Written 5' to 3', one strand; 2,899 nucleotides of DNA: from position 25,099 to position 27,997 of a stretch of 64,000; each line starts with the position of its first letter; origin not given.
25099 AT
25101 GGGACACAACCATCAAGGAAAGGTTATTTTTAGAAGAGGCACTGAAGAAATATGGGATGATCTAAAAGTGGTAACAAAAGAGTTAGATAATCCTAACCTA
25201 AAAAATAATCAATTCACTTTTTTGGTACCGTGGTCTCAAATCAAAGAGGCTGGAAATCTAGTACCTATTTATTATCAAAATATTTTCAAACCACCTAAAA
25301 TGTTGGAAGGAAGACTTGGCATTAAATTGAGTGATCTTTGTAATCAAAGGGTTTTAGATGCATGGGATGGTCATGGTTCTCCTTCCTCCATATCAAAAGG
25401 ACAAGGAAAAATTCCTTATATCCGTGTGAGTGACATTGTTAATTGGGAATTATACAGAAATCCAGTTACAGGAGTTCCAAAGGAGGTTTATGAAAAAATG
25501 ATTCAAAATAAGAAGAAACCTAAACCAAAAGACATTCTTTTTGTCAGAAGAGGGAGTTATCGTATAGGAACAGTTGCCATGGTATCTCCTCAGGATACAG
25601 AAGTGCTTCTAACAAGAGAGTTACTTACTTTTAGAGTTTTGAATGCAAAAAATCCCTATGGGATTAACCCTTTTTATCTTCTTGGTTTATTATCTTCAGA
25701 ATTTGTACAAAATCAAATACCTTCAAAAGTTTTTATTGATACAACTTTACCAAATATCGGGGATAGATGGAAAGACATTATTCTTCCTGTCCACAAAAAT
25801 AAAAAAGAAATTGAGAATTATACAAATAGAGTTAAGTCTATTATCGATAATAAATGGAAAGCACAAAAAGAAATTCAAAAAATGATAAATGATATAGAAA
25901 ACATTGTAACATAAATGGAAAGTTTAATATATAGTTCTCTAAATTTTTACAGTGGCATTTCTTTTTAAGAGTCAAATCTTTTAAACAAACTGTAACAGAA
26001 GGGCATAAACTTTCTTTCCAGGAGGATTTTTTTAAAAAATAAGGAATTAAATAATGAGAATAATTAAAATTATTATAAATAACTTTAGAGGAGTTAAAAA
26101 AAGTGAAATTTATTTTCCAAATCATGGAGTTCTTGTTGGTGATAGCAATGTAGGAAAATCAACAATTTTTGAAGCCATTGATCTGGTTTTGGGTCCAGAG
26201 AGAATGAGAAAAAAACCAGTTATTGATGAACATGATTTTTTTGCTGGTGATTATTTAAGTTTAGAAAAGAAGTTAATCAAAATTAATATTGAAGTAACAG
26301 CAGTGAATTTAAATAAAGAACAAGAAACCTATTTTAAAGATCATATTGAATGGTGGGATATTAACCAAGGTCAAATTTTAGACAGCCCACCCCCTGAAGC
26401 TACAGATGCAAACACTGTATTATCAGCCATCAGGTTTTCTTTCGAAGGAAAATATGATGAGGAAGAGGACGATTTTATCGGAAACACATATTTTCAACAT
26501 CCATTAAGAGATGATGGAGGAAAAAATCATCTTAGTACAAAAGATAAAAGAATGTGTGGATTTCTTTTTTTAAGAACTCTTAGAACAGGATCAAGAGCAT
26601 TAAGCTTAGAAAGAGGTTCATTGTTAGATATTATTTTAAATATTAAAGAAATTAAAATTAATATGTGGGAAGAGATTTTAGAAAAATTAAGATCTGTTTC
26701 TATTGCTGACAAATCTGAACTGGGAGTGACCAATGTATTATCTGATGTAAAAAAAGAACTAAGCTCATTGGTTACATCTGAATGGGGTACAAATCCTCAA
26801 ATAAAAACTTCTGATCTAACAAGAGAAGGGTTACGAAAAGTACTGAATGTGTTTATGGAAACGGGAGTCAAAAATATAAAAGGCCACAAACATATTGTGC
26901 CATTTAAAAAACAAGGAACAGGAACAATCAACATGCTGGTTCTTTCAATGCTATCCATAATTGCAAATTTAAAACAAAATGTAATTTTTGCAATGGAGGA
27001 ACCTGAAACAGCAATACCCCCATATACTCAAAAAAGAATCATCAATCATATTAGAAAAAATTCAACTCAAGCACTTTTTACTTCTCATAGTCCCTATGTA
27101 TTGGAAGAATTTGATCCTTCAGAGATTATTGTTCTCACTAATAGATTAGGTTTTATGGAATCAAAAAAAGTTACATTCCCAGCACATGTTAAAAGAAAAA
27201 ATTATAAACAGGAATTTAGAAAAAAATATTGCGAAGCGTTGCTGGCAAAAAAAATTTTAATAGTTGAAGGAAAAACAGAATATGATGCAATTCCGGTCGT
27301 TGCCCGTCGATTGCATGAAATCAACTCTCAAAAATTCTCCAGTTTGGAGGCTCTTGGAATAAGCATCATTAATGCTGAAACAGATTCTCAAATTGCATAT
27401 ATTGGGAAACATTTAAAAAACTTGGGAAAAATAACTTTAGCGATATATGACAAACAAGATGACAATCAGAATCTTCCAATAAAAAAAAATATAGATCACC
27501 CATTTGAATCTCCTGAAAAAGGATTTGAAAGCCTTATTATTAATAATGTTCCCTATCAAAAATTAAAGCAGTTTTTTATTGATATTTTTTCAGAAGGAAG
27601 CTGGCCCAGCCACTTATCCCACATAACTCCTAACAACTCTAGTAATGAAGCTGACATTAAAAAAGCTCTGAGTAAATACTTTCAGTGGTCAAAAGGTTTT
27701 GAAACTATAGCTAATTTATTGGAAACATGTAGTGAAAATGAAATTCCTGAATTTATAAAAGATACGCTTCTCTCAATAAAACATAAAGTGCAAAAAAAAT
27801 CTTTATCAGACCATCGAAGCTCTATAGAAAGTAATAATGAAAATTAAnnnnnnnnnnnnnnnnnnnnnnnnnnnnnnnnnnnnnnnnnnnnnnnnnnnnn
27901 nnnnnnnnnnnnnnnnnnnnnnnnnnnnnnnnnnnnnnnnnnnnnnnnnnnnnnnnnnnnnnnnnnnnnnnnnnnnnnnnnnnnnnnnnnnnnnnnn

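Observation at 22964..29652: AT-rich three-gene defence island wedged between tRNA-Pro and the 3' end of rpoC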

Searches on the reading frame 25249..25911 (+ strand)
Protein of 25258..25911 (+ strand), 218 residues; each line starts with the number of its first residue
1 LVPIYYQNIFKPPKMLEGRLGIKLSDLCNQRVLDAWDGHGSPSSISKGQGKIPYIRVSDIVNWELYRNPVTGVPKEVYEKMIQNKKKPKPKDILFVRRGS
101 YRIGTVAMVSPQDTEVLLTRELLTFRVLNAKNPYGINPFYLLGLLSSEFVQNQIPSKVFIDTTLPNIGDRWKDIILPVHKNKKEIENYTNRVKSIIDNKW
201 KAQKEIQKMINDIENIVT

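Call 82: search_protein_families(library=pfam, proteins=[window:25258-25911:+], max_evalue=10)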
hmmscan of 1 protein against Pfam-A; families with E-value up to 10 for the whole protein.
seq(218 aa): 0 families
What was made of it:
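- On Type IIG restriction-modification enzyme: Pfam is silent (call 82), so support for the TRD itself is modest.
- Tried and rejected: Pfam on the C-terminal 218 residues gave no hit (call 82).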

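Call 85: search_solved_structures(query=A4, max_evalue=10, show_alignments=2)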
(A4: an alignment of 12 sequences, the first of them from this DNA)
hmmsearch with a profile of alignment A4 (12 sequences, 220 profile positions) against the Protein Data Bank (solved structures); distinct sequences matched with E-value up to 10: 4.
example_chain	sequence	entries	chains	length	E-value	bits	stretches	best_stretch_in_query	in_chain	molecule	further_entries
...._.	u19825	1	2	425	0.045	16.1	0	17-78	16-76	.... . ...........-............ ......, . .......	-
5ybb_D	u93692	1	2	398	0.46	12.8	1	90-211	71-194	Restriction endonuclease S subunits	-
3okg_A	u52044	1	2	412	0.49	12.8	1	90-211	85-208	Restriction endonuclease S subunits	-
2raf_A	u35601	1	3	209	0.53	12.6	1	143-187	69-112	Putative Dinucleotide-Binding Oxidoreductase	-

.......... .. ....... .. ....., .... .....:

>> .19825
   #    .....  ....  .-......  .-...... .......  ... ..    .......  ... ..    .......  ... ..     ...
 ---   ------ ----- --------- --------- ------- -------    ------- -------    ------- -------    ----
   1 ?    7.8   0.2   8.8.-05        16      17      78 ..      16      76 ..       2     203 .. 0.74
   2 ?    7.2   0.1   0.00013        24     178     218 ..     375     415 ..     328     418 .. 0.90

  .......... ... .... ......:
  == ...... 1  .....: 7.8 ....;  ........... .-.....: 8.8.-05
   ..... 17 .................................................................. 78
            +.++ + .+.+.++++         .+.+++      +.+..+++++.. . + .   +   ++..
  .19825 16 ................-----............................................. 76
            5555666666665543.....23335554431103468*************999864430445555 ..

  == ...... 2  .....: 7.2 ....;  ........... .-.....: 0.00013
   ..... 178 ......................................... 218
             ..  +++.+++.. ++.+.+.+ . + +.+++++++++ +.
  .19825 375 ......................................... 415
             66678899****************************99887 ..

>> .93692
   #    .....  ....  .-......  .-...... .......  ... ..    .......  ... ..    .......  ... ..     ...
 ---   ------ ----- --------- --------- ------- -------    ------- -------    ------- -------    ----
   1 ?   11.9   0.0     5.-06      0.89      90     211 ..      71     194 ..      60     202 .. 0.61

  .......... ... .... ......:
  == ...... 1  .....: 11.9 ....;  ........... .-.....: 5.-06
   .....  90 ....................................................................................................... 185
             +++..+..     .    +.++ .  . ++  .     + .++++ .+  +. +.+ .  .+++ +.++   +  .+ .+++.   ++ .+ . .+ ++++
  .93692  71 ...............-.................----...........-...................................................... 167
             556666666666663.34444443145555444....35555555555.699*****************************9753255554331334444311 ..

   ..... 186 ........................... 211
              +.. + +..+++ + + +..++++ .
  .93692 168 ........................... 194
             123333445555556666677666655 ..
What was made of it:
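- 23458..25914 (+): 818-aa single-chain Type IIG-like restriction-modification enzyme. Residues about 16-132 are a PD-(D/E)xK nuclease, 140-265 a helical linker, 266-597 a gamma-class N6-adenine MTase, and 598-818 an HsdS-like TRD plus a C-terminal helix. A C-terminal profile hits HsdS structures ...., 5ybb_D and 3okg weakly (call 85).
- On Type IIG restriction-modification enzyme: The C-terminal profile hits HsdS at E = 0.045-0.5 (call 85).
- The C-terminal profile finds HsdS subunits as its top PDB hits (call 85). The TRD assignment rests on fold similarity and weak profile hits (E = 0.045-0.5); Pfam finds nothing in residues 601-818 (calls 82, 85).
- Tried and rejected: A profile search against PDB was needed instead (call 85).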

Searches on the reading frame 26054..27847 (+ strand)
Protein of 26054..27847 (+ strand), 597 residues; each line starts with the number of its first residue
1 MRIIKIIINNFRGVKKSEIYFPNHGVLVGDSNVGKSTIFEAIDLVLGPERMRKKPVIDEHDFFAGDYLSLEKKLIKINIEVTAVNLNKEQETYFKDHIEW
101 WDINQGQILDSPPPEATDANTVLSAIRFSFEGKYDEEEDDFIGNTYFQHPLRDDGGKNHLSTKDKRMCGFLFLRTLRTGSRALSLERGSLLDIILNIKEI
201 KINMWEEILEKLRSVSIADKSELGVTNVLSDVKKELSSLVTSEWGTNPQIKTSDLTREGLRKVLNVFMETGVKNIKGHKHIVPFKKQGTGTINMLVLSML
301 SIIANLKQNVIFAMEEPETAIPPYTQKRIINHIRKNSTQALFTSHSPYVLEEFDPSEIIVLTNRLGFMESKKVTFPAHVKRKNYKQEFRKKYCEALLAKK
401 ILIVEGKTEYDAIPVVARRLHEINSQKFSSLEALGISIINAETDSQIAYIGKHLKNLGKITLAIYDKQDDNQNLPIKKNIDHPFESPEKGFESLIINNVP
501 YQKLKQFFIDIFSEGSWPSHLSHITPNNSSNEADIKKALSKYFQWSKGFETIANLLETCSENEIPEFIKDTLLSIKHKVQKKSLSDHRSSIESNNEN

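Call 4: search_protein_families(library=pfam, proteins=[window:26054-27847:+], max_evalue=0.01)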
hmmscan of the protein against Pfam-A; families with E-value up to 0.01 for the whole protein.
window:26054-27847:+ (597 aa): 7 families
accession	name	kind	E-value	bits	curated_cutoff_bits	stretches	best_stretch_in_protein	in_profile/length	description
PF13175.12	AAA_15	-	1.1e-22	81.6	32.1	1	1-349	1-373/374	AAA ATPase domain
PF13304.12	AAA_21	-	2.3e-12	48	27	2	247-351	220-304/304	AAA domain, putative AbiEii toxin, Type IV TA system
PF20469.4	OLD-like_TOPRIM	-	2.7e-09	37.9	23.2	1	396-466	1-65/67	Overcoming lysogenization defect protein-like, TOPRIM domain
PF13476.12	AAA_23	-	2.1e-07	32.2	27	1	5-95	1-106/201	AAA domain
PF02463.25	SMC_N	-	1.2e-06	28.6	40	1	3-354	2-206/220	RecF/RecN/SMC N terminal domain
PF11398.14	DUF2813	-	8.5e-06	25.8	21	1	3-101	3-100/372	Protein of unknown function (DUF2813)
PF13555.12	AAA_29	-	0.00012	22.2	27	1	10-50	8-50/61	P-loop containing region of AAA domain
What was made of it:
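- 26054..27847 (+): gajA: ABC-type ATPase plus TOPRIM nuclease of the OLD family, paired with a UvrD-like helicase gene. Pfam AAA_15 and OLD-like_TOPRIM (call 4).
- On Gabija: Pfam AAA_15 (1-349) and OLD-like_TOPRIM (396-466) (call 4).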

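Call 5: search_protein_families(library=padloc, proteins=[window:26054-27847:+], max_evalue=0.01)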
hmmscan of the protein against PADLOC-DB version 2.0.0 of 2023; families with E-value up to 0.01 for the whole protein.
window:26054-27847:+ (597 aa): 85 families (the best 25 are shown)
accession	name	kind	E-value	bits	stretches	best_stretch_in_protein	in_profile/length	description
PDLC00086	GajA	-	3.1e-247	820.2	1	1-590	1-586/600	AAA ATPase domain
PDLC04168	GajA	-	2.4e-45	153.3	1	1-474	1-437/570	-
PDLC00070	GajA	-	2.4e-35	120.2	1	1-465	1-446/596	AAA ATPase domain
PDLC00067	GajA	-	4.9e-29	99.3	1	2-484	4-475/604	AAA ATPase domain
PDLC00062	GajA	-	1.8e-28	97.4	1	1-366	1-360/639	AAA ATPase domain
PDLC00075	GajA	-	4.3e-28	96.1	1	1-452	1-403/536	AAA ATPase domain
PDLC00094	GajA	-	2.1e-27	93.8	1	1-572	1-559/569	AAA ATPase domain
PDLC00091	GajA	-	9.4e-26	88.8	1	1-440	1-433/627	AAA ATPase domain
PDLC00090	GajA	-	1e-22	78.6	1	1-420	1-437/659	AAA ATPase domain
PDLC02979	AriA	-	1.9e-22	78.6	1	1-349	1-372/373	-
PDLC00099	GajA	-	4.5e-22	76.8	1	3-442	3-429/626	AAA ATPase domain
PDLC00085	GajA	-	1e-21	75.4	2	337-550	317-516/580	AAA ATPase domain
PDLC00080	GajA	-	1.2e-21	75.2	1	5-450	5-430/622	AAA ATPase domain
PDLC00096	GajA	-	1.2e-21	75.1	1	3-442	3-423/630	AAA ATPase domain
PDLC02358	Old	-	5.3e-21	73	2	265-466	234-446/578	Old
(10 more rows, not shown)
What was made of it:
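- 26054..27847 (+): PADLOC GajA PDLC00086, 820 bits over residues 1-590 of 597 (call 5).
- On Gabija: PADLOC GajA 820 bits over 1-590 (call 5).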

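Call 6: search_protein_families(library=ncbifam, proteins=[window:26054-27847:+], max_evalue=0.01)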
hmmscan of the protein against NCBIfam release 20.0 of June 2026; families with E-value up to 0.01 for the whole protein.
window:26054-27847:+ (597 aa): 3 families
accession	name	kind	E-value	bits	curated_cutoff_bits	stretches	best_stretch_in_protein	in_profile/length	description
NF047739.1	antiphage_MADS3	equivalog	1.4e-11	44.2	420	1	282-362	312-391/427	methylation-associated defense system AAA family ATPase MAD3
TIGR02124.1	hypE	equivalog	0.0035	16.4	251.6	1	222-316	182-276/332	hydrogenase expression/formation protein HypE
NF003034.1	PRK03918.1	equivalog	0.005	14.9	700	1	1-47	1-48/878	DNA double-strand break repair ATPase Rad50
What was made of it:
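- Closest known: MAD2 methyltransferase of the MADS defence system. Different: No other mad genes are present; GajA matches only an 80-residue stretch of MAD3 at 44 bits against a 420-bit cut-off (call 6).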

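Call 34: find_homologous_proteins(query=window:26054-27847:+, max_evalue=1e-20)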
Query window:26054-27847:+ (597 aa): 4498 proteins with E <= 1e-20 among 8000 candidates; the best 120 are listed.
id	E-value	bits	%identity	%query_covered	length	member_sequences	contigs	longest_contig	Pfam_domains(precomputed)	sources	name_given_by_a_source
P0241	0.0e+0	1332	100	100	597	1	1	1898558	PF20469.5,PF11398.15,PF13175.13,PF13476.13,PF02463.26,PF13304.13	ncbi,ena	-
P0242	2.0e-285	966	71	100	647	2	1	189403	PF20469.5,PF11398.15,PF13175.13,PF13476.13,PF13555.13,PF02463.26,PF13304.13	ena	-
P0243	4.1e-285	965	71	100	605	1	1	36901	PF20469.5,PF11398.15,PF13175.13,PF13476.13,PF02463.26,PF13304.13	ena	-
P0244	5.0e-285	965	71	100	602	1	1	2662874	PF20469.5,PF11398.15,PF13175.13,PF13476.13,PF02463.26,PF13304.13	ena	-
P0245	2.7e-280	949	72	100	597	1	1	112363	PF20469.5,PF11398.15,PF13175.13,PF13476.13,PF02463.26,PF13304.13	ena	-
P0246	6.8e-279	944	72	100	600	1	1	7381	PF20469.5,PF11398.15,PF13175.13,PF13476.13,PF02463.26,PF13304.13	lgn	-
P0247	1.1e-275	934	70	100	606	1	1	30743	PF20469.5,PF11398.15,PF13175.13,PF13476.13,PF02463.26,PF13304.13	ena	-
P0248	2.6e-268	910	69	97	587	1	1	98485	PF20469.5,PF11398.15,PF13175.13,PF13476.13,PF02463.26,PF13304.13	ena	-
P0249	1.0e-252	858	65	97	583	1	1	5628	PF20469.5,PF11398.15,PF13175.13,PF13476.13,PF02463.26,PF13304.13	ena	-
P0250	1.7e-248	844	63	99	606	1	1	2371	PF20469.5,PF11398.15,PF13175.13,PF13476.13,PF02463.26,PF13304.13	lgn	-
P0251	8.5e-244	829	62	97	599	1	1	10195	PF20469.5,PF11398.15,PF13175.13,PF13476.13,PF02463.26,PF13304.13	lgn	-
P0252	2.6e-242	824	63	98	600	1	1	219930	PF20469.5,PF11398.15,PF13175.13,PF13476.13,PF02463.26,PF13304.13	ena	-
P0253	3.8e-239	813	61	97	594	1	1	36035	PF20469.5,PF11398.15,PF13175.13,PF13476.13,PF02463.26,PF13304.13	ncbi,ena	-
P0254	6.6e-238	809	62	98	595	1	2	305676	PF20469.5,PF11398.15,PF13175.13,PF13476.13,PF02463.26,PF13304.13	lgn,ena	-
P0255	1.2e-236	805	62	96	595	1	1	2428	PF20469.5,PF11398.15,PF13175.13,PF13476.13,PF02463.26,PF13304.13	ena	-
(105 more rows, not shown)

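Call 35: find_encoding_contigs(protein=P0244, flank=8000, max_places=2)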
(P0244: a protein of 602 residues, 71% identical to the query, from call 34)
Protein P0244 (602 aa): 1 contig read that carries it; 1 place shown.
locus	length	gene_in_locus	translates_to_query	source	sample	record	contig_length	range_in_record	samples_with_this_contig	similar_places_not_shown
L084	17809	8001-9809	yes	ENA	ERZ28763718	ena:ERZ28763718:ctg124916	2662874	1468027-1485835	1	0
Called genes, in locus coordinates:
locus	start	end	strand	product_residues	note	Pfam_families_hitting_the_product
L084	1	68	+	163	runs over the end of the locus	PF13588:HSDR_N_2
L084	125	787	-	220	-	PF00665:rve, PF13683:rve_3, PF13333:rve_2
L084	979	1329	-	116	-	PF01527:HTH_Tnp_1, PF20901:Sf6_terminase (weak)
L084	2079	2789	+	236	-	PF07963:N_methyl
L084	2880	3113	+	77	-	-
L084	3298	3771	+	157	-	-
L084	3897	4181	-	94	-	-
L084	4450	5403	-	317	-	PF13384:HTH_23 (faint), PF13936:HTH_38, PF13565:HTH_32 (weak), PF00665:rve (weak)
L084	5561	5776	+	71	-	-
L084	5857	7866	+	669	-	PF11074:DUF2779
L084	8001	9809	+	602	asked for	PF02463:SMC_N (weak), PF11398:DUF2813, PF13175:AAA_15, PF13476:AAA_23 (weak), PF13304:AAA_21 (weak), PF20469:OLD-like_TOPRIM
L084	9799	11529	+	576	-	PF00580:UvrD-helicase, PF13245:AAA_19, PF00580:UvrD-helicase, PF13361:UvrD_C (weak)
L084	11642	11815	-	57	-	-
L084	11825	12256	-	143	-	PF07508:Recombinase (weak)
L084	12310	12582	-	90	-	-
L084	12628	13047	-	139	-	-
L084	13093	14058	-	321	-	PF04326:SLFN_AlbA_2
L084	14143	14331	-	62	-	-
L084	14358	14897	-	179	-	-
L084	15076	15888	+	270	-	PF02086:MethyltransfD12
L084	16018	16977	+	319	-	-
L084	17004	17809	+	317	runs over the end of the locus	-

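Call 36: find_encoding_contigs(protein=P0245, flank=8000, max_places=2)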
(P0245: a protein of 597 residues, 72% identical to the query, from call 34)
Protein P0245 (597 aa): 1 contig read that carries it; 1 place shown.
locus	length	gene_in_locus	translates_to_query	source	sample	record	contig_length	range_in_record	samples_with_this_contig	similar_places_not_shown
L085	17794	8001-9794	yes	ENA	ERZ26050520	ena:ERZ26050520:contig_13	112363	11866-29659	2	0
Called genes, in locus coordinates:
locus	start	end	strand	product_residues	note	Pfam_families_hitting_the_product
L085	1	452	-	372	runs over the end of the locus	PF00155:Aminotran_1_2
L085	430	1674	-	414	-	PF00291:PALP, PF01842:ACT (weak)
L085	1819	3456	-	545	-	PF03553:Na_H_antiporter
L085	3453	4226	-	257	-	PF00121:TIM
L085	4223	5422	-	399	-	PF00162:PGK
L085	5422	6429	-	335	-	PF00044:Gp_dh_N, PF02800:Gp_dh_C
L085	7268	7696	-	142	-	PF01797:Y1_Tnp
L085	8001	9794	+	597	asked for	PF02463:SMC_N, PF11398:DUF2813, PF13175:AAA_15, PF13476:AAA_23, PF13304:AAA_21, PF13175:AAA_15, PF20469:OLD-like_TOPRIM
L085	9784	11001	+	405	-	PF00580:UvrD-helicase, PF13245:AAA_19, PF00580:UvrD-helicase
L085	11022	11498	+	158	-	PF13361:UvrD_C, PF13538:UvrD_C_2 (weak)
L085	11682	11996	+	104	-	PF12161:HsdM_N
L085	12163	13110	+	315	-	PF02384:N6_Mtase, PF07669:Eco57I (faint)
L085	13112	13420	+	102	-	-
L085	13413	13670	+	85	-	-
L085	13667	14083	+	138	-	PF13310:Virulence_RhuM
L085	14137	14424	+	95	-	PF13310:Virulence_RhuM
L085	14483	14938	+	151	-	-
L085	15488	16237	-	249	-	PF01026:TatD_DNase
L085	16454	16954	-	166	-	-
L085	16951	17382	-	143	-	PF13191:AAA_16 (weak), PF13177:DNA_pol3_delta2, PF13401:AAA_22 (weak), PF00004:AAA (faint)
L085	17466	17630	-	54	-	-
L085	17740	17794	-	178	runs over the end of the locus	PF02223:Thymidylate_kin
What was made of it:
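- Closest known: Gabija. Different: The nearest homologues (71-72%) come from uncultured bacteria (calls 34-36).
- L084 and L085 carry gajAB without this RM gene (calls 35, 36). The closest gajAB pairs have other neighbours (calls 35, 36).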

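Call 56: search_solved_structures(query=window:26054-27847:+, max_evalue=0.001, show_alignments=1)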
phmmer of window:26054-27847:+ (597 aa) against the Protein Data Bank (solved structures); distinct sequences matched with E-value up to 0.001: 3.
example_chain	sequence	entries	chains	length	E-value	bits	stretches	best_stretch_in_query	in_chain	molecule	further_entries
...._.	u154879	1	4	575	7.1e-06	28.2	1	209-410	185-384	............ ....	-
8jq9_B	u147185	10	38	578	7.3e-06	28.2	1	209-410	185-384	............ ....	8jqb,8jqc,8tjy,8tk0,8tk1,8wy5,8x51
8j4t_A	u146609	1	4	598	8.1e-06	28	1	209-410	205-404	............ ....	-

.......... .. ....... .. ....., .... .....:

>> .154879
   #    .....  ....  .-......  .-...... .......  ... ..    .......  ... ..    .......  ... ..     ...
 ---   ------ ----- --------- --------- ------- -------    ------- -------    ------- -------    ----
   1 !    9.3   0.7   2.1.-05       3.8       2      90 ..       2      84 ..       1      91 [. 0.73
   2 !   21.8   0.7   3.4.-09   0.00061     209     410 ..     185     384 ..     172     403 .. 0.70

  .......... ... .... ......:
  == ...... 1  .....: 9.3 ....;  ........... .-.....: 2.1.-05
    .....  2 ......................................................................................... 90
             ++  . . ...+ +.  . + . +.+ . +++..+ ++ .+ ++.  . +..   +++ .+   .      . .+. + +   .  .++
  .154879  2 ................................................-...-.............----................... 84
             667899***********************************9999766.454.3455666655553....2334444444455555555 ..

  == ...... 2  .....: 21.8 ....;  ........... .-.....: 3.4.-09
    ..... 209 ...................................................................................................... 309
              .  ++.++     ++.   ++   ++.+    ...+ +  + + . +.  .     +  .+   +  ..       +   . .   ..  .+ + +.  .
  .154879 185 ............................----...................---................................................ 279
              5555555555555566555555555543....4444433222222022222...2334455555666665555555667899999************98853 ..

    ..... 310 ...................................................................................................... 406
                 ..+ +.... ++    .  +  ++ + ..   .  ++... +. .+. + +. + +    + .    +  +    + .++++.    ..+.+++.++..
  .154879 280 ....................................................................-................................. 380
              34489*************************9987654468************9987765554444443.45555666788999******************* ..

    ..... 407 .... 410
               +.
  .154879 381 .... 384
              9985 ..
